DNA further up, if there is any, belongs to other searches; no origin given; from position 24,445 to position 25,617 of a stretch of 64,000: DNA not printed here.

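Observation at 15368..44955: About 22-kb co-directional catabolic island mixing tungsten AORs, ATZ/TRZ amidohydrolases, PreA-like and M20 enzymes, an Ftr-like formyltransferase and a non-pyrrolysine corrinoid methyltransferase module; substrate unknown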

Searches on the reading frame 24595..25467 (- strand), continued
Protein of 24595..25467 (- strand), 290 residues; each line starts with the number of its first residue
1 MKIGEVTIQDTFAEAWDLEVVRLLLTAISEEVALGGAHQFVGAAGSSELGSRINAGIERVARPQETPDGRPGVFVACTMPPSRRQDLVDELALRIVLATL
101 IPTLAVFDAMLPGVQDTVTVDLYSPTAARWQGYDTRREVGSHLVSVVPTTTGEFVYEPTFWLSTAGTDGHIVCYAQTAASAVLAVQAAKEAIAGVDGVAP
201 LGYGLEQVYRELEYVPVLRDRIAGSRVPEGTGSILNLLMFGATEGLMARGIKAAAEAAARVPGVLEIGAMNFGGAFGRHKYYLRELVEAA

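Call 52: search_protein_families(library=pfam, proteins=[L012:12517-13464:+, L012:13451-14509:+, L012:17594-18934:-, L004:12062-12913:+, L004:12913-13395:+, L004:13311-15716:+, L011:19369-19785:+, L029:17393-18826:+, L029:13121-14203:+, L023:3365-4738:+], max_evalue=0.001)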
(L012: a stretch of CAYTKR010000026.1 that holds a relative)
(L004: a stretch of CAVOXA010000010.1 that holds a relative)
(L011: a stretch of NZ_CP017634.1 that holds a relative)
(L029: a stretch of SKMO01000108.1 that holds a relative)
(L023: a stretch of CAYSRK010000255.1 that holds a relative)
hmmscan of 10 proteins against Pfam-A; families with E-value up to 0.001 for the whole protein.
L012:12517-13464:+ (316 aa): 1 family
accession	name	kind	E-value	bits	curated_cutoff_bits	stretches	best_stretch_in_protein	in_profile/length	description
PF00294.29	PfkB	-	5.7e-43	147.8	25.8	1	8-299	4-298/302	pfkB family carbohydrate kinase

L012:13451-14509:+ (353 aa): 1 family
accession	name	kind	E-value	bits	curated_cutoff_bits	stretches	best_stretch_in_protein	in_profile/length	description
PF01208.23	URO-D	-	3.1e-17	63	23.9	1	154-346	160-342/346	Uroporphyrinogen decarboxylase (URO-D)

L012:17594-18934:- (447 aa): 2 families
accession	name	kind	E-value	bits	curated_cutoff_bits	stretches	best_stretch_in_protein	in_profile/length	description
PF01547.30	SBP_bac_1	-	2e-20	74.4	26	1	57-353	18-304/307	Bacterial extracellular solute-binding protein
PF13416.11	SBP_bac_8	-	8.2e-19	68.9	27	1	56-357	6-251/279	Bacterial extracellular solute-binding protein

L004:12062-12913:+ (284 aa): 2 families
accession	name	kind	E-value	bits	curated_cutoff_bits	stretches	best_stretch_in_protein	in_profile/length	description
PF00941.27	FAD_binding_5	-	2.7e-41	141.7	27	1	3-167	2-165/170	FAD binding domain in molybdopterin dehydrogenase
PF03450.22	CO_deh_flav_C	-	8.2e-12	45.6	25.5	1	182-281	4-102/102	CO dehydrogenase flavoprotein C-terminal domain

L004:12913-13395:+ (161 aa): 3 families
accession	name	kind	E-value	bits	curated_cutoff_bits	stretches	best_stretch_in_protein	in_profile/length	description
PF01799.25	Fer2_2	-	1.5e-30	105.6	30.3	1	73-147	1-75/75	[2Fe-2S] binding domain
PF00111.32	Fer2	-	6.5e-08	32.8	21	1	5-59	1-55/77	2Fe-2S iron-sulfur cluster binding domain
PF13085.11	Fer2_3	-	0.00045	20.6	27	1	38-75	51-87/107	2Fe-2S iron-sulfur cluster binding domain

L004:13311-15716:+ (802 aa): 3 families
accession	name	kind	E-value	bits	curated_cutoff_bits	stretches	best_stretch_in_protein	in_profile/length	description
PF20256.3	MoCoBD_2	-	9.9e-77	258.6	27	1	445-726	2-283/283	Molybdopterin cofactor-binding domain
PF02738.23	MoCoBD_1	-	5.2e-75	252.1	27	1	184-419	11-244/244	Molybdopterin cofactor-binding domain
PF01315.27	Ald_Xan_dh_C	-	4e-27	95.1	31.3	1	50-155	2-110/110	Aldehyde oxidase and xanthine dehydrogenase, a/b hammerhead domain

L011:19369-19785:+ (139 aa): 2 families
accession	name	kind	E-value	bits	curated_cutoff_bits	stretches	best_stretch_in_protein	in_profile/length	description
PF01597.25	GCV_H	-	1.9e-35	121.8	22.2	1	12-131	1-121/122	Glycine cleavage H-protein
PF00364.28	Biotin_lipoyl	-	0.00025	21.3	22.1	1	46-82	18-54/73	Biotin-requiring enzyme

L029:17393-18826:+ (478 aa): 2 families
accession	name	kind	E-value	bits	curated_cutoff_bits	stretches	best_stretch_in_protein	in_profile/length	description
PF01208.23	URO-D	-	7.4e-48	163.8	23.9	1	31-359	3-345/346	Uroporphyrinogen decarboxylase (URO-D)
PF13192.12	Thioredoxin_3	-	3.7e-05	24.1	24.8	1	404-473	10-73/76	Thioredoxin domain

L029:13121-14203:+ (361 aa): 1 family
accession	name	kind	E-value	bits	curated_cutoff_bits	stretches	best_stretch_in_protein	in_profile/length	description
PF01208.23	URO-D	-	1.7e-08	34.4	23.9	1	176-345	161-329/346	Uroporphyrinogen decarboxylase (URO-D)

L023:3365-4738:+ (458 aa): 1 family
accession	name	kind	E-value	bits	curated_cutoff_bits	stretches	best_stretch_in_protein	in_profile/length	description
PF01554.23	MatE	-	4.2e-42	144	24.9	2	247-404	1-157/161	MatE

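Call 70: search_protein_families(library=pfam, proteins=[L018:314-1255:+, L023:3-1130:+, L023:1612-2775:+, L023:2798-3343:+, L023:12932-13873:+, L029:9985-11724:-, L029:13988-15058:-, L029:18889-19440:+, L024:18736-20565:+, L014:1-939:-], max_evalue=0.001)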
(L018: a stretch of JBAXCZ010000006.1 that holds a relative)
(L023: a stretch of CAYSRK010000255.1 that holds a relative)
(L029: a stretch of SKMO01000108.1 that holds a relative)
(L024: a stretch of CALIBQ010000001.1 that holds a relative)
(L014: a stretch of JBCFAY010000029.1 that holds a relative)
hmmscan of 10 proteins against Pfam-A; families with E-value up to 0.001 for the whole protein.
L018:314-1255:+ (314 aa): 1 family
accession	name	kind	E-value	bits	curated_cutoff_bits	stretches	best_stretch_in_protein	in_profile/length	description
PF00892.27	EamA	-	2.5e-37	128.6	28.2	2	162-294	3-133/135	EamA-like transporter family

L023:3-1130:+ (376 aa): 0 families

L023:1612-2775:+ (388 aa): 3 families
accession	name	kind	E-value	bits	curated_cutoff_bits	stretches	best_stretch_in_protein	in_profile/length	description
PF00465.25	Fe-ADH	-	3e-43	147.8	31.3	1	10-179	2-168/168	Iron-containing alcohol dehydrogenase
PF25137.1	ADH_Fe_C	-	2.1e-23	83.4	27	1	190-380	1-188/194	Fe-containing alcohol dehydrogenase family, C-terminal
PF13685.12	Fe-ADH_2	-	2.3e-09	37.9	28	1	30-109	19-95/149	Iron-containing alcohol dehydrogenase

L023:2798-3343:+ (182 aa): 4 families
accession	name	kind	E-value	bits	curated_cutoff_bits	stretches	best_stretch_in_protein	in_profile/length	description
PF13740.12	ACT_6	-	3e-17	62.7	23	1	6-64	3-61/76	ACT domain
PF01842.31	ACT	-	1.7e-11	44.1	27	2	94-158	1-63/66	ACT domain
PF13291.12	ACT_4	-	6.6e-07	30.4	27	0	9-46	10-48/80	ACT domain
PF22629.2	ACT_AHAS_ss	-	6.9e-06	26.6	27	0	98-126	3-31/67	AHAS small subunit-like ACT domain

L023:12932-13873:+ (314 aa): 0 families

L029:9985-11724:- (580 aa): 0 families

L029:13988-15058:- (357 aa): 0 families

L029:18889-19440:+ (184 aa): 0 families

L024:18736-20565:+ (610 aa): 3 families
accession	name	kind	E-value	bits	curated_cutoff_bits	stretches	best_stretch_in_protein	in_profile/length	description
PF24517.2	CBM96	-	5e-14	52.9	26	1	435-606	8-163/164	Carbohydrate-binding module family 96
PF06848.17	Disaggr_repeat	-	2.9e-13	50.3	33.9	1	441-604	5-178/179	Disaggregatase related repeat domain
PF00688.24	TGFb_propeptide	-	7.3e-07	29.5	25.8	1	467-581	112-211/242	TGF-beta propeptide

L014:1-939:- (313 aa): 3 families
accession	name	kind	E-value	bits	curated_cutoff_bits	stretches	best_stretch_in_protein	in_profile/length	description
PF00356.27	LacI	-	1.7e-17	63.3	27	1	102-147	1-46/46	Bacterial regulatory proteins, lacI family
PF00532.27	Peripla_BP_1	-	0.00012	22.1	22.2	1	159-305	2-152/281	Periplasmic binding proteins and sugar binding domain of LacI family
PF13377.12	Peripla_BP_3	-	0.00076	20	26.5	0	266-309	1-46/167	Periplasmic binding protein-like domain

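Call 90: search_protein_representatives(protein=window:24595-25467:-)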
Query: 290 residues. Proteins with E-value up to 0.001 (for the whole library): 266; up to 1e-10: 57; up to 1e-30: 10. The best 150 are listed.
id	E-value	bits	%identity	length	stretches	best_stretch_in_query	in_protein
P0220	4.1e-115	400.5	65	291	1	1-287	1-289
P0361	4.3e-108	377.4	60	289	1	1-287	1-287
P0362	1.8e-56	208.1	86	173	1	1-114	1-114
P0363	1.1e-47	179.4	74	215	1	1-121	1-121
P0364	2.6e-47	178.1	40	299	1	1-286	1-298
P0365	2.2e-43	165.2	37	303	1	5-287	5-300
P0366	8.5e-43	163.3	50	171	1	78-243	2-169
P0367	2.8e-36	141.9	37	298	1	1-288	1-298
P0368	1.6e-34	136.1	70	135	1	1-100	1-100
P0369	1.7e-32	129.5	70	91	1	1-91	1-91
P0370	6.6e-30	121.0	34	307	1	3-288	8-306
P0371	4.5e-26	108.4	35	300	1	3-287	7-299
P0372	8.0e-26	107.6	34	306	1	2-287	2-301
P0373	7.7e-24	101.1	32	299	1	2-286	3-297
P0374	2.1e-23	99.7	33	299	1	7-288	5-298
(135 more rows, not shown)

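Call 92: predict_structure(alignment_id=A1)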
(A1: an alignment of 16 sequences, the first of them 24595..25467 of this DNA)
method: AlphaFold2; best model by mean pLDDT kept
length: 290 residues; sequences in the alignment: 16
mean_pLDDT: 88.6   pTM: 0.87
mean pLDDT of the five models: 88.6, 87.0, 82.3, 57.5, 54.4
residues with pLDDT >= 90: 184; 70-90: 82; 50-70: 17; < 50: 7
segments of 3 or more residues with pLDDT < 50: 44-49
pLDDT, mean of each block of 10 residues (from residue 1): 92 88 96 92 53 87 94 95 92 89 93 91 88 89 90 91 94 95 96 94 70 84 88 92 95 97 94 66 83
secondary structure, 60 per line:
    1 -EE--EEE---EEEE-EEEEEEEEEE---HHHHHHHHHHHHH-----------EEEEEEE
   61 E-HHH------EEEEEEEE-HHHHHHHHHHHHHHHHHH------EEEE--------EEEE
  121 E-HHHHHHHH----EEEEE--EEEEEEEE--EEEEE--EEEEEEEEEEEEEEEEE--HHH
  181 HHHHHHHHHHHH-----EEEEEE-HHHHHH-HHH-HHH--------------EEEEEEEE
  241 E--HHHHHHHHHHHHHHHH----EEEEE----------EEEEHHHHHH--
elements in order: E6-8 E12-15 E17-26 H30-42 E54-61 E72-79 H81-98 E105-108 E117-121 H123-130 E135-139 E142-149 E152-156 E159-175 H178-192 E198-203 H205-210 E233-241 H244-259 E264-268 E279-282 H283-288

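Call 94: fold_search(model_id=the predicted structure, library=pdb)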
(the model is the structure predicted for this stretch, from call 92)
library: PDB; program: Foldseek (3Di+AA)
matches with E <= 10: 1031; with E <= 0.001: 11
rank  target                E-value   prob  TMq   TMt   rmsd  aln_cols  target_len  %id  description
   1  1ftr_A                8.1e-29  1.00  0.86  0.84   3.7       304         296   30  FORMYLMETHANOFURAN:TETRAHYDROMETHANOPTERIN FORMYLTRANSFERASE FROM METHANOPYRUS KANDLERI (released 1998-10-14)
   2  1m5s_A                2.3e-28  1.00  0.87  0.85   3.7       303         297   29  Formylmethanofuran:tetrahydromethanopterin fromyltransferase from Methanosarcina barkeri (released 2002-07-26)
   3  1m5h_A                4.0e-28  1.00  0.86  0.84   3.5       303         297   30  Formylmethanofuran:tetrahydromethanopterin formyltransferase from Archaeoglobus fulgidus (released 2002-07-26)
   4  6s6y_D                5.9e-24  1.00  0.84  0.80   3.3       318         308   26  X-ray crystal structure of the formyltransferase/hydrolase complex (FhcABCD) from Methylorubrum extorquens in complex  (released 2019-12-04)
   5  6ner_G                4.8e-05  0.97  0.19  0.27  16.0       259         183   14  Synthetic Haliangium ochraceum BMC shell (released 2019-04-03)
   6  8uf0_B                1.9e-04  0.91  0.19  0.27  18.2       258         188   12  T33-ml23 - Designed Tetrahedral Protein Cage Using Machine Learning Algorithms (released 2023-11-15)
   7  3nwg                  2.4e-04  0.84  0.17  0.25  16.2       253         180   12  The crystal structure of a microcomparments protein from Desulfitobacterium hafniense DCB (released 2010-09-22)
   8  3vcd_A                3.2e-04  0.91  0.18  0.27  17.5       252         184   10  Computationally Designed Self-assembling Octahedral Cage protein, O333, Crystallized in space group R32 (released 2012-06-06)
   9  6fdb_A                3.2e-04  0.87  0.19  0.28  16.6       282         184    9  Positively supercharged variant of the computationally designed cage protein O3-33 (released 2018-08-22)
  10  4nwn_A                5.3e-04  0.87  0.20  0.30  17.4       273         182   10  Computationally Designed Two-Component Self-Assembling Tetrahedral Cage T32-28 (released 2014-05-28)
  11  4nwn_C                6.4e-04  0.87  0.21  0.31  16.4       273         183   10  Computationally Designed Two-Component Self-Assembling Tetrahedral Cage T32-28 (released 2014-05-28)
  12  8t6n_A                1.3e-03  0.82  0.20  0.32  16.4       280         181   11  Crystal structure of T33-27.1: Deep-learning sequence design of co-assembling tetrahedron protein nanoparticles (released 2024-04-24)
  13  3pac                  2.7e-03  0.66  0.19  0.27  16.8       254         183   11  Crystal structure of PduT a trimeric bacterial microcompartment protein with 4Fe-4S cluster binding site (released 2010-12-01)
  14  6haw_B                3.6e-03  0.21  0.18  0.14  23.1       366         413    9  Crystal structure of bovine cytochrome bc1 in complex with 2-pyrazolyl quinolone inhibitor WDH2G7 (released 2019-01-16)
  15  4m05_A                4.4e-03  0.25  0.18  0.20  21.1       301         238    9  Crystal Structure of Mutant Chlorite Dismutase from Candidatus Nitrospira defluvii R173E (released 2014-01-15)
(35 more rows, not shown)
